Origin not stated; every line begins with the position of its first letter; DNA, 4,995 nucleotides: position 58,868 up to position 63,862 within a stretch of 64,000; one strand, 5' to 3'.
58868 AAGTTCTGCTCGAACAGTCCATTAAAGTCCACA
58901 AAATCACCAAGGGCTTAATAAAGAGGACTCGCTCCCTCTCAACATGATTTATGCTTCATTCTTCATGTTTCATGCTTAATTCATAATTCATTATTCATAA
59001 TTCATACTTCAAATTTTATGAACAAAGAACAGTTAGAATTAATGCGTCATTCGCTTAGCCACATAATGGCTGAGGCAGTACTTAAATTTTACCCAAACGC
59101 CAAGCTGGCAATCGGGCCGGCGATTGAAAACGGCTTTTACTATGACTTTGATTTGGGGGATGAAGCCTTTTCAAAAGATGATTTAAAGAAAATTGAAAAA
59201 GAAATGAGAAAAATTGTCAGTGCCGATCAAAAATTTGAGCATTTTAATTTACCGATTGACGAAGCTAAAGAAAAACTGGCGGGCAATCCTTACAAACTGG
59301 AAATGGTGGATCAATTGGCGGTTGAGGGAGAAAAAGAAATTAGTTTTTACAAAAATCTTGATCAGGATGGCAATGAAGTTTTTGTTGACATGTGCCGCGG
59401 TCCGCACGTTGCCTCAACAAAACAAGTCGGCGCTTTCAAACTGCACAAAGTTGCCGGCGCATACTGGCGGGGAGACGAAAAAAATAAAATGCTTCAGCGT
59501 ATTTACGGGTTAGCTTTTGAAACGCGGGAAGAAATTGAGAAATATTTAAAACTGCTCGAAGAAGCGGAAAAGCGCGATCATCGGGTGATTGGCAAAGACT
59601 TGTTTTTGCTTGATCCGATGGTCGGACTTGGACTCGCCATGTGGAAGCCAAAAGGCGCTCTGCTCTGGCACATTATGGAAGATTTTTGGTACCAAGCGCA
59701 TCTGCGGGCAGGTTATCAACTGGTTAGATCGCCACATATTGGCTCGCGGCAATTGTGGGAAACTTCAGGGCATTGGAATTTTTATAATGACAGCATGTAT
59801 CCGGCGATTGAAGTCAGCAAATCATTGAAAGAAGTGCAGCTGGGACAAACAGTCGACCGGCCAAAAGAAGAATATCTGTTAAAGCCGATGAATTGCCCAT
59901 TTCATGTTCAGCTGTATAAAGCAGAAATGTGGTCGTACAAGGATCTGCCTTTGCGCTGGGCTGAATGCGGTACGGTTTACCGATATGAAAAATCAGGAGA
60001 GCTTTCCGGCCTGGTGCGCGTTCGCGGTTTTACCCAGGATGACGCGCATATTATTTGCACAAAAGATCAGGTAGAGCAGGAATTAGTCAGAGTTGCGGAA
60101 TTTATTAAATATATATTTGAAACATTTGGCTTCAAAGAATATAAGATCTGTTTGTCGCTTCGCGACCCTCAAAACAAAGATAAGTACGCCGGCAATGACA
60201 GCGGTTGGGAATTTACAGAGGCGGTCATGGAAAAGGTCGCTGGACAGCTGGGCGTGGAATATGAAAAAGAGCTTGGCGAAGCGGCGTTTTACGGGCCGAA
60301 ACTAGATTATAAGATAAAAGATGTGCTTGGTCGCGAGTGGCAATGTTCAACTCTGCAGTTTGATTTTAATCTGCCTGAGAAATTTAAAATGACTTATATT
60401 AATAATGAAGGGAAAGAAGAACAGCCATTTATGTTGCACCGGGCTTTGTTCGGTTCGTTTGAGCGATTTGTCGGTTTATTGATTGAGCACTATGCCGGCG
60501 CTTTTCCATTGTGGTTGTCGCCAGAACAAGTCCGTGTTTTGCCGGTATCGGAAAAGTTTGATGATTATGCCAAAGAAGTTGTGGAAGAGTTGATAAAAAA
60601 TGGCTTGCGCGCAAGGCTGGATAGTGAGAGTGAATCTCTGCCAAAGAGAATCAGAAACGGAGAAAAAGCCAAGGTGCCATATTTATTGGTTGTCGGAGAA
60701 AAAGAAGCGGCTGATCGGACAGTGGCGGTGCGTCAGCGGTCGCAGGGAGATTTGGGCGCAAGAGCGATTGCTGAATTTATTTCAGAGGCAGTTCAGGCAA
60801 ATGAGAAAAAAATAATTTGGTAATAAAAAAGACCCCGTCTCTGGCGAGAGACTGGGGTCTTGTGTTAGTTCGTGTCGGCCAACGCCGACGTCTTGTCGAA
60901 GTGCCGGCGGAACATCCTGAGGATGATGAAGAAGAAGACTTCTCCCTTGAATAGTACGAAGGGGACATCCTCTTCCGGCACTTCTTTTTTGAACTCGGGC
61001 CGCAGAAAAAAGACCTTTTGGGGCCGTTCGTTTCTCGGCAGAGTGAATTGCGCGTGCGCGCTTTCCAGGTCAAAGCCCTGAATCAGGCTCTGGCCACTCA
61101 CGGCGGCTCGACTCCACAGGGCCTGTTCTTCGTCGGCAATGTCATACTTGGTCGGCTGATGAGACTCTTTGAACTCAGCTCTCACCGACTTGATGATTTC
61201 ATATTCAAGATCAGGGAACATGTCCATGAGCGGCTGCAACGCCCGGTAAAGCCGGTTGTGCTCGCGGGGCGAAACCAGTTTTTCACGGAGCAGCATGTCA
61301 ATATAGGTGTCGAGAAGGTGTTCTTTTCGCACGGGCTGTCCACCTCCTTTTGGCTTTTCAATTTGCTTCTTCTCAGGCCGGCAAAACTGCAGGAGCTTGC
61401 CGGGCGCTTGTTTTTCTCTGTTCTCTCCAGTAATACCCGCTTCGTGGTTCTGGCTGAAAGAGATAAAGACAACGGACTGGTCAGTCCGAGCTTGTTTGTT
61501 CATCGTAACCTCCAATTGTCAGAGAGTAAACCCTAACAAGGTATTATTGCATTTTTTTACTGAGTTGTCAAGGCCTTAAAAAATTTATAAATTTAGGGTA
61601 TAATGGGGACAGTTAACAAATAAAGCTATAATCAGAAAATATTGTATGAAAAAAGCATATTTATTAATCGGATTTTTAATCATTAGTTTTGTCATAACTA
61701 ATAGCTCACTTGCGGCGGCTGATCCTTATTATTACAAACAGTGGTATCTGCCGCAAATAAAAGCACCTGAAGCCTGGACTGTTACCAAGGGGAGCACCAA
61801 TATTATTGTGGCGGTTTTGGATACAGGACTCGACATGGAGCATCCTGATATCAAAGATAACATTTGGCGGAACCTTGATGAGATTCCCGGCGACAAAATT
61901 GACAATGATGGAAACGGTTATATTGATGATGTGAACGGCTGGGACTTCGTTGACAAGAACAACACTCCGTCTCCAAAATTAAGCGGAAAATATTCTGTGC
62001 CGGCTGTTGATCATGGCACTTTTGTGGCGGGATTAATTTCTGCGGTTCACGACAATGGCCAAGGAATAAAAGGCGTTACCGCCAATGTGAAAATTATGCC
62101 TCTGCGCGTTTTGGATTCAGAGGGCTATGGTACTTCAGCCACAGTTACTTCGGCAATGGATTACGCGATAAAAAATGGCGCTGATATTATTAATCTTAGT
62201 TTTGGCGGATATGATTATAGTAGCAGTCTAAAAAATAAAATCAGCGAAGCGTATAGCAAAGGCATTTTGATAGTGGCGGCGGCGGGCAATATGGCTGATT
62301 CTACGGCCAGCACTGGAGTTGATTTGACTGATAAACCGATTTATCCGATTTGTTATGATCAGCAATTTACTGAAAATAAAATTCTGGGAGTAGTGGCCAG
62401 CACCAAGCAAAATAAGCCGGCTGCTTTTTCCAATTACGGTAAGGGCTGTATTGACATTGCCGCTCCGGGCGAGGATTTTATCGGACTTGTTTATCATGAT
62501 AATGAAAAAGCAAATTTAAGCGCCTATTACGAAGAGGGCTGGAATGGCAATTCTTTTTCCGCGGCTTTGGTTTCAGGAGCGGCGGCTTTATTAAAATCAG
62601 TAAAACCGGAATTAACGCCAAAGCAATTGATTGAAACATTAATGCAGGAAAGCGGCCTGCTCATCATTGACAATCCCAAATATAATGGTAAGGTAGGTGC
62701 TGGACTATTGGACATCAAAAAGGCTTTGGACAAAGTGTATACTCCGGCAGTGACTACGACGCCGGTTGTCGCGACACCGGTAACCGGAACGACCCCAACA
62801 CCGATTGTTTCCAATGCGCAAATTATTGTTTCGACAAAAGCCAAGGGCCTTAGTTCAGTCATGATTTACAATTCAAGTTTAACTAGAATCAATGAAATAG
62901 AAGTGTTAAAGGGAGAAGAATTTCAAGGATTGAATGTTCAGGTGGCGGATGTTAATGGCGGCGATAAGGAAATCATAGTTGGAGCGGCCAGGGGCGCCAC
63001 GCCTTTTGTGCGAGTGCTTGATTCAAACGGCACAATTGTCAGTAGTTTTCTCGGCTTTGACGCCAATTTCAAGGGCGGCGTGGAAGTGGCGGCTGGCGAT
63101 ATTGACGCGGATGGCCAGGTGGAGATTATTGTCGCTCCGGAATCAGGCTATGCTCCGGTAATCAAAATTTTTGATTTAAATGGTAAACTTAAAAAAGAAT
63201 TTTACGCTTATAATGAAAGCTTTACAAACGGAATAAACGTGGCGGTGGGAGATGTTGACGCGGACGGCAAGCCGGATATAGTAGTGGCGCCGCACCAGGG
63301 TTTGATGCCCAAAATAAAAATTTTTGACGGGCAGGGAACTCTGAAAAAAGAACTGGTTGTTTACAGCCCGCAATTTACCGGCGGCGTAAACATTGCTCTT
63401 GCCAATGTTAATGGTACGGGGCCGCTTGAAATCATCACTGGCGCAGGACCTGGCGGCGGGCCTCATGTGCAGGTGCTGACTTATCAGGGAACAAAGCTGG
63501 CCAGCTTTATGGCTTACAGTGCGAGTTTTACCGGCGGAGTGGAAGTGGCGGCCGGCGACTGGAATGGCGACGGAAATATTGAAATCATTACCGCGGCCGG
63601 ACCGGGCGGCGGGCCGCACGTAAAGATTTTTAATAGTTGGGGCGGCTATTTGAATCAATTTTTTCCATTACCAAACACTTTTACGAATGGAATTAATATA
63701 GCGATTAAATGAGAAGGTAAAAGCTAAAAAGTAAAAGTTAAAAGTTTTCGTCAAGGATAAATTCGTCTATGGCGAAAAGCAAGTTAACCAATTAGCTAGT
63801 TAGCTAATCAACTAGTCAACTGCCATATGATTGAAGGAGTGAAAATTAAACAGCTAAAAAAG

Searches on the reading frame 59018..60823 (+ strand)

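Call 48: search_protein_families(library=pfam, proteins=[window:59018-60823:+], max_evalue=0.001)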
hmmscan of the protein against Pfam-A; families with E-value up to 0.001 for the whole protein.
window:59018-60823:+ (601 aa): 3 families
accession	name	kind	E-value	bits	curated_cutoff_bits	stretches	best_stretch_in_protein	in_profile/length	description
PF00587.30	tRNA-synt_2b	-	6.5e-48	163.6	29.3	1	280-492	5-179/179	tRNA synthetase class II core domain (G, H, P, S and T)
PF03129.25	HGTP_anticodon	-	1e-20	74.1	21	1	504-590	1-90/94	Anticodon binding domain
PF07973.19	tRNA_SAD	-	4e-15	56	24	1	120-163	8-44/44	Threonyl and Alanyl tRNA synthetase second additional domain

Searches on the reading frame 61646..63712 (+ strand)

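Call 64: search_protein_families(library=pfam, proteins=[window:61646-63712:+], max_evalue=0.001)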
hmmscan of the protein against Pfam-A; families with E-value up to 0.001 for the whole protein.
window:61646-63712:+ (688 aa): 3 families
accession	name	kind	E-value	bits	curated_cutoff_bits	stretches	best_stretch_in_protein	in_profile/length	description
PF00082.27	Peptidase_S8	-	2.5e-50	171.9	21.8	1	51-336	2-273/288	Subtilase family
PF13517.12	FG-GAP_3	-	9.2e-14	52.2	26.9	2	485-547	1-61/61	FG-GAP-like repeat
PF01839.29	FG-GAP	-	1.8e-07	31.3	22.1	1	529-548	2-21/37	FG-GAP repeat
